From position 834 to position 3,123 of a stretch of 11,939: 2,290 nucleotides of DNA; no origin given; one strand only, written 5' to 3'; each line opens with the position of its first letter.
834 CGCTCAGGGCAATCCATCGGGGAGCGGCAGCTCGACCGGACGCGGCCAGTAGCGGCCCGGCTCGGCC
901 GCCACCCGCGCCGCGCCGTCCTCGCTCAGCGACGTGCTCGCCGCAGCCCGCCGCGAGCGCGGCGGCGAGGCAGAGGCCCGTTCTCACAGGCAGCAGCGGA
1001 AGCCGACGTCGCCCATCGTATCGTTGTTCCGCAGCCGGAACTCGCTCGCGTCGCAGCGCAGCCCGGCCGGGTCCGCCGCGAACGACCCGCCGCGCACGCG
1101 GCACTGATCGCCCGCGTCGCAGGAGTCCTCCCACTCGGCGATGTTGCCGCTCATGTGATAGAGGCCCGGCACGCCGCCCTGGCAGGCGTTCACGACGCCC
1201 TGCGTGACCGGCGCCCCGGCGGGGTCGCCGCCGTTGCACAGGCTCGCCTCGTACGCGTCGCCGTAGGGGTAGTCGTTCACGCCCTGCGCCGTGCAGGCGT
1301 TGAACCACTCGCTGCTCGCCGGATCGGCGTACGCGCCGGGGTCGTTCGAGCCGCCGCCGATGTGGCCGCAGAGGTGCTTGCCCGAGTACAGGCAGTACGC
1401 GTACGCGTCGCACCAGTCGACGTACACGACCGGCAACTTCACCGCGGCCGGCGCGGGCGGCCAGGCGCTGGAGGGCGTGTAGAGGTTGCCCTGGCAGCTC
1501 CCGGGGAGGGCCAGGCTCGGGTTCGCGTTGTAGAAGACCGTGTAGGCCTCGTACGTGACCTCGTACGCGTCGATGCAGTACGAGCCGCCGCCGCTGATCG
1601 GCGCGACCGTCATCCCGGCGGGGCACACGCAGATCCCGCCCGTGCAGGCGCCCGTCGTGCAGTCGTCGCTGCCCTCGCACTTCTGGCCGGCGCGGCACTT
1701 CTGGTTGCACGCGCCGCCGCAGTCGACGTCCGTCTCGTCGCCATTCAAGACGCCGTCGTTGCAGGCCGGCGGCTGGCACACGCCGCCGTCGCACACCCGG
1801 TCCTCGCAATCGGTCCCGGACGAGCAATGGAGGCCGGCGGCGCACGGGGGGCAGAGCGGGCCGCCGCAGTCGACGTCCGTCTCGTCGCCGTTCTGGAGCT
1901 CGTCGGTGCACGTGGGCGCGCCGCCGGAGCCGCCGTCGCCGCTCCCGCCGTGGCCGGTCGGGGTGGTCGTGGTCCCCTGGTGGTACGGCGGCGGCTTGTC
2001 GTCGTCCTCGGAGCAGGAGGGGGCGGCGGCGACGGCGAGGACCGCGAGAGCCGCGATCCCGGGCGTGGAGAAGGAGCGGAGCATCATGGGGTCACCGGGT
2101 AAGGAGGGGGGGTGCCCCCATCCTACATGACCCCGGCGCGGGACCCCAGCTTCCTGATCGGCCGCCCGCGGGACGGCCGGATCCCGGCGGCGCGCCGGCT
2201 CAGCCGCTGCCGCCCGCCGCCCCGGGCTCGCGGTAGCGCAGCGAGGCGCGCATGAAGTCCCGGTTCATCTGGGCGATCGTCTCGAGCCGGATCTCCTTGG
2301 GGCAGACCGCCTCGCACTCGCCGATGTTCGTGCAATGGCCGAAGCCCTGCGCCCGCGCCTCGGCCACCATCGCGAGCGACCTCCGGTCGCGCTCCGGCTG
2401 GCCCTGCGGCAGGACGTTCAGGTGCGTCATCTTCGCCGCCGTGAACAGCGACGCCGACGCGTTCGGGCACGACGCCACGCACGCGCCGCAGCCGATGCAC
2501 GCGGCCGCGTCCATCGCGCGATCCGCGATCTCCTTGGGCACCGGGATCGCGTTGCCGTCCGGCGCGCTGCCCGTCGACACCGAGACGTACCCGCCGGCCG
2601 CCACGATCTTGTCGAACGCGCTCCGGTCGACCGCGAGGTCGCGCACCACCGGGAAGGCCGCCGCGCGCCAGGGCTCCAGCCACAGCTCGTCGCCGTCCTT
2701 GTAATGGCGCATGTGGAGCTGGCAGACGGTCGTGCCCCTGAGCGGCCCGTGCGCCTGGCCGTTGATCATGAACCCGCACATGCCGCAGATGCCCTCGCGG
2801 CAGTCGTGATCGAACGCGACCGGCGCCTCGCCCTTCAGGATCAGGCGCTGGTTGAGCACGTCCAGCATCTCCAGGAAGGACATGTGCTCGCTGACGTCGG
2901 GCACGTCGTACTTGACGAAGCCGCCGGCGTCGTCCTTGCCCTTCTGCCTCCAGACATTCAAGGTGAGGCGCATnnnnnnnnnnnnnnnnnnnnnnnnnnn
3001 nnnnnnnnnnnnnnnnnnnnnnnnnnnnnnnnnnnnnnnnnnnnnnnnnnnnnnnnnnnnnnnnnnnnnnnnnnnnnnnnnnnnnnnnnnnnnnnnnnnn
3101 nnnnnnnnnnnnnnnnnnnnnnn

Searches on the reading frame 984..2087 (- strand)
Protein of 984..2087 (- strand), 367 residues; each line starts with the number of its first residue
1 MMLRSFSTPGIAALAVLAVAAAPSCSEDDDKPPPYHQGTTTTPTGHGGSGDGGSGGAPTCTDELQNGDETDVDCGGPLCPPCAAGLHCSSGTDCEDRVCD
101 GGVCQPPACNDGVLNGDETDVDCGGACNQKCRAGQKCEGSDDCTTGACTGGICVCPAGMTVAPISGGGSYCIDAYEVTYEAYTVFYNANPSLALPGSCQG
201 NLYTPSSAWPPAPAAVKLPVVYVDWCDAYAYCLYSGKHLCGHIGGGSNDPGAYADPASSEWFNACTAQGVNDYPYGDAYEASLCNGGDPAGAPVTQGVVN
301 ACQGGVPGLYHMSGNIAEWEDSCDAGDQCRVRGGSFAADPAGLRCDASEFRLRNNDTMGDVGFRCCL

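Call 67: search_protein_families(library=pfam, proteins=[window:984-2087:-], max_evalue=0.001)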
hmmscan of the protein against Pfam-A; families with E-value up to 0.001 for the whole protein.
window:984-2087:- (367 aa): 2 families
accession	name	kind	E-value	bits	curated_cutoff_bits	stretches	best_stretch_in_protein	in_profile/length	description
PF03781.23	FGE-sulfatase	-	1.8e-16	61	23.3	1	169-365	36-253/255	Sulfatase-modifying factor enzyme 1-like domain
PF01683.23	EB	-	0.00071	20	24.3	1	120-160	5-46/52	EB module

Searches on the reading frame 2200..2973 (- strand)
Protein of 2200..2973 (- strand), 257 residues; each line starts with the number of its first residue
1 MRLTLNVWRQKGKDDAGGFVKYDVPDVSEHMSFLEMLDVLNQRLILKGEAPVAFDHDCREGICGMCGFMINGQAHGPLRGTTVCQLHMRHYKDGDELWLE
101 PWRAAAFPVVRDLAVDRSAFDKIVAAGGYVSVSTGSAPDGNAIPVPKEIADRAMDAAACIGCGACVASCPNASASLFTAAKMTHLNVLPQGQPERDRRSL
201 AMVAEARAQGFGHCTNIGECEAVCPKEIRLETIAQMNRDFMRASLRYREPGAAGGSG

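Call 67: search_protein_families(library=pfam, proteins=[window:2200-2973:-], max_evalue=0.001)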
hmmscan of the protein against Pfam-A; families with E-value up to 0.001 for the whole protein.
window:2200-2973:- (257 aa): 14 families
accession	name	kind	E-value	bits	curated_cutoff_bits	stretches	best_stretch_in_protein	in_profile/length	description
PF13085.11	Fer2_3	-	4.3e-22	78.6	27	1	4-120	1-105/107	2Fe-2S iron-sulfur cluster binding domain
PF13183.11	Fer4_8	-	4.5e-10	40.4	27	1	156-228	2-68/68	4Fe-4S dicluster domain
PF13237.11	Fer4_10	-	4.2e-09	36.6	25.5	1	155-225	5-53/53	4Fe-4S dicluster domain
PF12838.12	Fer4_7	-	3.7e-08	34.1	27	1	159-227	2-51/52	4Fe-4S dicluster domain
PF13534.11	Fer4_17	-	8.8e-07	29.8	22.2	1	158-228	1-60/61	4Fe-4S dicluster domain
PF14697.11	Fer4_21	-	4.3e-06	27.2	35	1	155-187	4-36/59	4Fe-4S dicluster domain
PF13187.11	Fer4_9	-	9.9e-06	25.9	27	1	151-171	34-49/52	4Fe-4S dicluster domain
PF13746.11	Fer4_18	-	3.5e-05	24.4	27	0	196-233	43-80/114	4Fe-4S dicluster domain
PF25160.1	LdpA_Fe-S-bd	-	4.2e-05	23.7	27.6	0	149-172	18-41/49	LdpA Fe-S cluster-binding domain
PF12837.12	Fer4_6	-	4.8e-05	23.6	25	1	154-171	4-21/24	4Fe-4S binding domain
PF12797.12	Fer4_2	-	6.7e-05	23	24.5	1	153-170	4-21/22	4Fe-4S binding domain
PF00037.32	Fer4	-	7.6e-05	22.8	21.1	1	155-171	4-20/24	4Fe-4S binding domain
PF17179.9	Fer4_22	-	0.00065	20.9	27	0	152-171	74-93/95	4Fe-4S dicluster domain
PF13484.11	Fer4_16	-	0.00091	20.4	30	1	159-226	2-65/66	4Fe-4S double cluster binding domain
